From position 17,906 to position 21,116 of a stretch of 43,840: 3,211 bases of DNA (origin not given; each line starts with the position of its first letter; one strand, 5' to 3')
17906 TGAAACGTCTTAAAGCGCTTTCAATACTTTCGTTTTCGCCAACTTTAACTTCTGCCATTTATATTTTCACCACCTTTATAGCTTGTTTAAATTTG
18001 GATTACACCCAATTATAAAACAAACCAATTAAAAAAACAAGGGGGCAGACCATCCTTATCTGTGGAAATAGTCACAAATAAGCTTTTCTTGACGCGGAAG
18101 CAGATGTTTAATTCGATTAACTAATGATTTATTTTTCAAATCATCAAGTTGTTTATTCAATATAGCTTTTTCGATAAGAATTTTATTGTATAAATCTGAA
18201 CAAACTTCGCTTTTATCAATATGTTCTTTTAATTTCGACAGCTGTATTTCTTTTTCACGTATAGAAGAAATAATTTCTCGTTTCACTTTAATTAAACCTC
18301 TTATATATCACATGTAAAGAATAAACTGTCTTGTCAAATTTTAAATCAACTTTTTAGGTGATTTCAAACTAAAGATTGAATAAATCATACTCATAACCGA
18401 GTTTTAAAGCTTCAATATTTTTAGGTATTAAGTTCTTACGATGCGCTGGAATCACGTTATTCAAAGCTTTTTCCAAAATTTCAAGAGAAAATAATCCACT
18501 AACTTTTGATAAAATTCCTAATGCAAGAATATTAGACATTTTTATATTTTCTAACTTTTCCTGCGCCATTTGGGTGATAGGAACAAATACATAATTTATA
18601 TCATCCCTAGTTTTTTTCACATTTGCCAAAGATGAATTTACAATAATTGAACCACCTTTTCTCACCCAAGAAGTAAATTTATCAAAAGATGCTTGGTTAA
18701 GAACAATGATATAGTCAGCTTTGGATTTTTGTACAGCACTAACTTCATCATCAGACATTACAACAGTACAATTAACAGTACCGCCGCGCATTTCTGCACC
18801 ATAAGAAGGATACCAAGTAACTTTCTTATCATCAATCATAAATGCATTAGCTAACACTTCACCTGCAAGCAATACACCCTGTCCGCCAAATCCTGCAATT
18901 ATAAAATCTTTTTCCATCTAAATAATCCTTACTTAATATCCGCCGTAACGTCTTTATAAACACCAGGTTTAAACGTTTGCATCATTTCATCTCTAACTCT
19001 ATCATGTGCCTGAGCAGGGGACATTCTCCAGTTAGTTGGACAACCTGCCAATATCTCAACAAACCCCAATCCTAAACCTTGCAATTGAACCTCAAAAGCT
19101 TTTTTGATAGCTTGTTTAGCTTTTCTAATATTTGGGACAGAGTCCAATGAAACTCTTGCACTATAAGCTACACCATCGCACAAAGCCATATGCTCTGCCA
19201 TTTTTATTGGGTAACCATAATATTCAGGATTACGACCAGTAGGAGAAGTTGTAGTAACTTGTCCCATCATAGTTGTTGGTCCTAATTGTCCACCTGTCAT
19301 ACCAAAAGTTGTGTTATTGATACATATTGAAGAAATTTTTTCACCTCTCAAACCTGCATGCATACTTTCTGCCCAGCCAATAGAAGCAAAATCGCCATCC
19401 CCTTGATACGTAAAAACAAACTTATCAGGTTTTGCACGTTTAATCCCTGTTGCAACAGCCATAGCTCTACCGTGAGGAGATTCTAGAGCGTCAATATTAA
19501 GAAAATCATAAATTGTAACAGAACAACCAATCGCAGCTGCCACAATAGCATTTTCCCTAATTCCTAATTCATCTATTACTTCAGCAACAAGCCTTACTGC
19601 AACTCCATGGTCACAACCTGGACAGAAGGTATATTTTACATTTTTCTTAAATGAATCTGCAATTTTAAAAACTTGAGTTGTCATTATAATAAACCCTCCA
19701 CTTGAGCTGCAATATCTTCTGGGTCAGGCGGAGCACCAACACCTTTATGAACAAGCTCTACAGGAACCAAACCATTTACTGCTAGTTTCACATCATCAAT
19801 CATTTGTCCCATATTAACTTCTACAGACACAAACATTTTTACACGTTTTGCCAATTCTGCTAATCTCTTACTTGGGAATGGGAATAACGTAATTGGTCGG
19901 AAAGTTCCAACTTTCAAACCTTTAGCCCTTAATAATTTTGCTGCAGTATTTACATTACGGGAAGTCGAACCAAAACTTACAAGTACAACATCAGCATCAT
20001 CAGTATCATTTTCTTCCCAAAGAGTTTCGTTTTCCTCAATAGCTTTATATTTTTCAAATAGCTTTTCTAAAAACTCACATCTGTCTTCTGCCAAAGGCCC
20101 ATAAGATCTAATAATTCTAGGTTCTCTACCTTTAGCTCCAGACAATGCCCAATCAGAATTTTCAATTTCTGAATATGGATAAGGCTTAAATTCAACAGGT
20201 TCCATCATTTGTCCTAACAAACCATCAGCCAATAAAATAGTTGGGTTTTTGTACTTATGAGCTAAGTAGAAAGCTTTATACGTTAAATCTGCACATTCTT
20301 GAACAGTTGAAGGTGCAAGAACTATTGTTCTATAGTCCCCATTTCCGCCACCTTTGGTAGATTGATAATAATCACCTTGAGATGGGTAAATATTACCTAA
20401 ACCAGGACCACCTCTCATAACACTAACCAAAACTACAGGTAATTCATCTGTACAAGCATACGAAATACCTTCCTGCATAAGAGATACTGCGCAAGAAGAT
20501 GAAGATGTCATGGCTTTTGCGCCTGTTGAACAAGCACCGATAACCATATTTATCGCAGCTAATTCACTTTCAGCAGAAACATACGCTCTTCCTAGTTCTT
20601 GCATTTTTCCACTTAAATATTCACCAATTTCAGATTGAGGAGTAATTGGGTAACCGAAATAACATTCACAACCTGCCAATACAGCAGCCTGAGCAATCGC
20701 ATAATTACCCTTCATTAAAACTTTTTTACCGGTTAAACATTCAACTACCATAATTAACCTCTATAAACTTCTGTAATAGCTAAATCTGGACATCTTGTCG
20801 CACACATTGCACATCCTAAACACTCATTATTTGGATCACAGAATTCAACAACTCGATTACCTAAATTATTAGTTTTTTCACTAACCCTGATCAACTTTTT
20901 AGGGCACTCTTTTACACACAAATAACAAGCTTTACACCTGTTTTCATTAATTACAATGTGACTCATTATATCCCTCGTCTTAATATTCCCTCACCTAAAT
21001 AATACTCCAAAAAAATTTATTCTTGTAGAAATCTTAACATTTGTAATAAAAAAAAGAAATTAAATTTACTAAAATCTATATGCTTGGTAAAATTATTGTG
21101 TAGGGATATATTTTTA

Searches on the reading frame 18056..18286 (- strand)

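Call 106: search_protein_families(library=pfam, proteins=[window:18056-18286:-], max_evalue=10)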
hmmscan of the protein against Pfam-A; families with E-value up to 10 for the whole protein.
window:18056-18286:- (76 aa): 1 family
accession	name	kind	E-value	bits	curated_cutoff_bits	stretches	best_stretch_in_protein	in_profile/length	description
PF01047.28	MarR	-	0.067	13.5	24.6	1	18-61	11-52/59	MarR family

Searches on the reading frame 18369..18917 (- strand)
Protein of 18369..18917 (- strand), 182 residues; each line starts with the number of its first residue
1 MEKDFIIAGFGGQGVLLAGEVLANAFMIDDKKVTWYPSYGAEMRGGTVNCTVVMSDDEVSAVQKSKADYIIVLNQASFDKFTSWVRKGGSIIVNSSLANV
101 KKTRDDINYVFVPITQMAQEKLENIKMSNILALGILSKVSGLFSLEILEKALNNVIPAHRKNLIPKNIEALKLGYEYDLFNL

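Call 10: search_protein_families(library=pfam, proteins=[window:18369-18917:-], max_evalue=0.001)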
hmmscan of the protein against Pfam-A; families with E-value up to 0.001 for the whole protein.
window:18369-18917:- (182 aa): 1 family
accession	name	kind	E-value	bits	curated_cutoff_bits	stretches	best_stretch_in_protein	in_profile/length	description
PF01558.24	POR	-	1.1e-43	149.9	27.4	1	11-176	1-173/173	Pyruvate ferredoxin/flavodoxin oxidoreductase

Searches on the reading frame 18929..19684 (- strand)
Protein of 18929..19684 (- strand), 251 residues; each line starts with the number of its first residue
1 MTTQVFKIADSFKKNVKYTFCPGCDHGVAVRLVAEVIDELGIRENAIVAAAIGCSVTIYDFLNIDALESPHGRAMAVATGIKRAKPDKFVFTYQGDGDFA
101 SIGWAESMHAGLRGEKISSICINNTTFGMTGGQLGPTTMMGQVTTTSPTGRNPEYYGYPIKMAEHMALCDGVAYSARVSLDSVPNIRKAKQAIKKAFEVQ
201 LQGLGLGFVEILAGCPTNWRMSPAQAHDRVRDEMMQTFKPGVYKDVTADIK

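Call 10: search_protein_families(library=pfam, proteins=[window:18929-19684:-], max_evalue=0.001)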
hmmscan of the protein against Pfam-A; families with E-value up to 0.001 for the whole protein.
window:18929-19684:- (251 aa): 1 family
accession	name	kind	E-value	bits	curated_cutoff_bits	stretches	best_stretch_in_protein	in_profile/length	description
PF02775.26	TPP_enzyme_C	-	6.4e-20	71.9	21.9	1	59-198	19-142/151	Thiamine pyrophosphate enzyme, C-terminal TPP binding domain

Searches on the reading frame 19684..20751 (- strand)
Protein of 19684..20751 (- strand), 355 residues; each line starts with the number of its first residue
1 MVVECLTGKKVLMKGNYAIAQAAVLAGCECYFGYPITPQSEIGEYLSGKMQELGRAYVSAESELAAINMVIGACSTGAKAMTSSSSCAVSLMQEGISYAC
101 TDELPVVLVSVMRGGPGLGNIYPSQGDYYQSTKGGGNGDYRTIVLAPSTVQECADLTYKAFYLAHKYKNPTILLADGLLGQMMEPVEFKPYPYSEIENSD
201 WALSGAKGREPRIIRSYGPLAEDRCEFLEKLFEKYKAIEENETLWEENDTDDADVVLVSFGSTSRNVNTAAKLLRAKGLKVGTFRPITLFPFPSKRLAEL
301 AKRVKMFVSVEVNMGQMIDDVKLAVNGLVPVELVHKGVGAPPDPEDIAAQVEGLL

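Call 10: search_protein_families(library=pfam, proteins=[window:19684-20751:-], max_evalue=0.001)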
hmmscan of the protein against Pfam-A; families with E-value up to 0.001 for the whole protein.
window:19684-20751:- (355 aa): 3 families
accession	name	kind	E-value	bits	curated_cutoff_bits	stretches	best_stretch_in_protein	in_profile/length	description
PF01855.24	POR_N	-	1.4e-47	162.8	27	1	22-202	2-182/231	Pyruvate flavodoxin/ferredoxin oxidoreductase, thiamine diP-bdg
PF17147.9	PFOR_II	-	8.4e-23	81.1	27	1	253-347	1-102/102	Pyruvate:ferredoxin oxidoreductase core domain II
PF02780.25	Transketolase_C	-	1.8e-06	28.3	25.9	1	250-313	7-70/124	Transketolase, C-terminal domain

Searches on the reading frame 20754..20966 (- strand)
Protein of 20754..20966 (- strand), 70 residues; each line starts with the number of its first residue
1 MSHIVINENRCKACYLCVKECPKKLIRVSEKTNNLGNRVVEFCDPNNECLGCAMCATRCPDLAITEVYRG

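Call 10: search_protein_families(library=pfam, proteins=[window:20754-20966:-], max_evalue=0.001)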
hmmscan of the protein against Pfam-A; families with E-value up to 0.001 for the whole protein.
window:20754-20966:- (70 aa): 10 families
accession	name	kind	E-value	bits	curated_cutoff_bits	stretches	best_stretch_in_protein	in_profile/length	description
PF00037.32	Fer4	-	2.2e-09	37.1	21.1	1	4-24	1-21/24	4Fe-4S binding domain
PF12838.12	Fer4_7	-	5e-08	33.7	27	1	10-60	1-49/52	4Fe-4S dicluster domain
PF12837.12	Fer4_6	-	2.6e-07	30.7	25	1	4-23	2-21/24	4Fe-4S binding domain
PF13237.11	Fer4_10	-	1.6e-06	28.4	25.5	1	3-60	1-53/53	4Fe-4S dicluster domain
PF13187.11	Fer4_9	-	2.4e-06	27.9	27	1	10-62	1-50/52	4Fe-4S dicluster domain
PF12797.12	Fer4_2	-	4.5e-06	26.7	24.5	1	3-22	2-21/22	4Fe-4S binding domain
PF14697.11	Fer4_21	-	5.4e-06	26.9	35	1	5-60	2-52/59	4Fe-4S dicluster domain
PF12800.12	Fer4_4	-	3.5e-05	24.2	24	0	9-23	2-16/17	4Fe-4S binding domain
PF13484.11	Fer4_16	-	8.1e-05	23.8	30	0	10-30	1-21/66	4Fe-4S double cluster binding domain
PF25160.1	LdpA_Fe-S-bd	-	0.0003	21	27.6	0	6-29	23-46/49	LdpA Fe-S cluster-binding domain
